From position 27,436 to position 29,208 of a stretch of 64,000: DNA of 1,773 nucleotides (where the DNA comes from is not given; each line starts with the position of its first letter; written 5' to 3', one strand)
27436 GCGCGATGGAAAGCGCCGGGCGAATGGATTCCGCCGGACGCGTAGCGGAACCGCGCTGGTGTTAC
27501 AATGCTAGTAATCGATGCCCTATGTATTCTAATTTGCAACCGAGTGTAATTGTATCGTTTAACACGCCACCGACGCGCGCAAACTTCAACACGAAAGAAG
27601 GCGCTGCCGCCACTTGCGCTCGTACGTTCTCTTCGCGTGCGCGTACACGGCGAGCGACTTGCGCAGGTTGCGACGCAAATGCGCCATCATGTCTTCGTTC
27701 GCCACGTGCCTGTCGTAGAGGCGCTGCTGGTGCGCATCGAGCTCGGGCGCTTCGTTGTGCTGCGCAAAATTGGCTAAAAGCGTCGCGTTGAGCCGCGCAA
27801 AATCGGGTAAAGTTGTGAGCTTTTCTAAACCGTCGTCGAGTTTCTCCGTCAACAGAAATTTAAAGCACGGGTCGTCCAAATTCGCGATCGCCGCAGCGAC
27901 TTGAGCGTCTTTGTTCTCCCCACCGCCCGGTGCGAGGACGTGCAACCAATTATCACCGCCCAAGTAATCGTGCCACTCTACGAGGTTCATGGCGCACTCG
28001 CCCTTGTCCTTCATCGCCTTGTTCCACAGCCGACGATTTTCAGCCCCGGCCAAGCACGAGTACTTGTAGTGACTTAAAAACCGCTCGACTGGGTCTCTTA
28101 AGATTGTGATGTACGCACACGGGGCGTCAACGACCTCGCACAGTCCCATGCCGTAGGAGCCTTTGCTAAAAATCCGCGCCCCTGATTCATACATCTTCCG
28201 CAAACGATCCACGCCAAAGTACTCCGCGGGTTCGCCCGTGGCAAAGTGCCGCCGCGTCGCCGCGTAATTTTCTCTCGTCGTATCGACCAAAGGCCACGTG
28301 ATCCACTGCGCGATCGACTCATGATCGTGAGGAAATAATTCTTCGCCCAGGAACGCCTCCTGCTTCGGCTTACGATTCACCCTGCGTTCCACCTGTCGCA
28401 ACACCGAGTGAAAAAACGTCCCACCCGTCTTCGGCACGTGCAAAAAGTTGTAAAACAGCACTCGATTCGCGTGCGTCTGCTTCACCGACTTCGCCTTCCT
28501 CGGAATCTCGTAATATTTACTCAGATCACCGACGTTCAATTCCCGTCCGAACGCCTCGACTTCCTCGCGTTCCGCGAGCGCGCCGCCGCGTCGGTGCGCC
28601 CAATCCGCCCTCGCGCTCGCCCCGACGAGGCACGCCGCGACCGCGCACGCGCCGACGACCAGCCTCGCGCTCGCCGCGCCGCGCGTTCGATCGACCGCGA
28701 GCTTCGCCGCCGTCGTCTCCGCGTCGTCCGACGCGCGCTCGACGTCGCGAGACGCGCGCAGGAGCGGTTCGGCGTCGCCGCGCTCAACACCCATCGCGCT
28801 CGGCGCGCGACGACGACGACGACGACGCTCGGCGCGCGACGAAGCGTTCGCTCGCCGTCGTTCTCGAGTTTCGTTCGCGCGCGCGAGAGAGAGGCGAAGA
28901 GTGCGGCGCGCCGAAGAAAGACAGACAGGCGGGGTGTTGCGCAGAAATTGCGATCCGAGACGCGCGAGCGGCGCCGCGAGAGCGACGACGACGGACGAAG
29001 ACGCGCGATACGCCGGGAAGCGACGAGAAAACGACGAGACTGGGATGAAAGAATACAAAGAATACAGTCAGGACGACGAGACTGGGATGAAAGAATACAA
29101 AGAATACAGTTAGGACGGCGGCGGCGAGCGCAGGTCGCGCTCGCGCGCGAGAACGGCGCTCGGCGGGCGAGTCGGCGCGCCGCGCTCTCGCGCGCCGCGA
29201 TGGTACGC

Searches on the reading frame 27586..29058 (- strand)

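Call 24: search_protein_families(library=pfam, proteins=[window:27586-29058:-], max_evalue=0.0001)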
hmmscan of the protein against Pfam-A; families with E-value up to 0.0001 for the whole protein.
window:27586-29058:- (490 aa): 1 family
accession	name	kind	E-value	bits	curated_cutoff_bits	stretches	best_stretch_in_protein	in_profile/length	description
PF03567.20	Sulfotransfer_2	-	2.8e-05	24.8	22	0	205-368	13-143/252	Sulfotransferase family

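Call 44: search_protein_families(library=ncbifam, proteins=[window:27586-29058:-], max_evalue=0.001)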
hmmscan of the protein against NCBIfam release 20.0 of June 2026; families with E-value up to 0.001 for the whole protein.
window:27586-29058:- (490 aa): 0 families
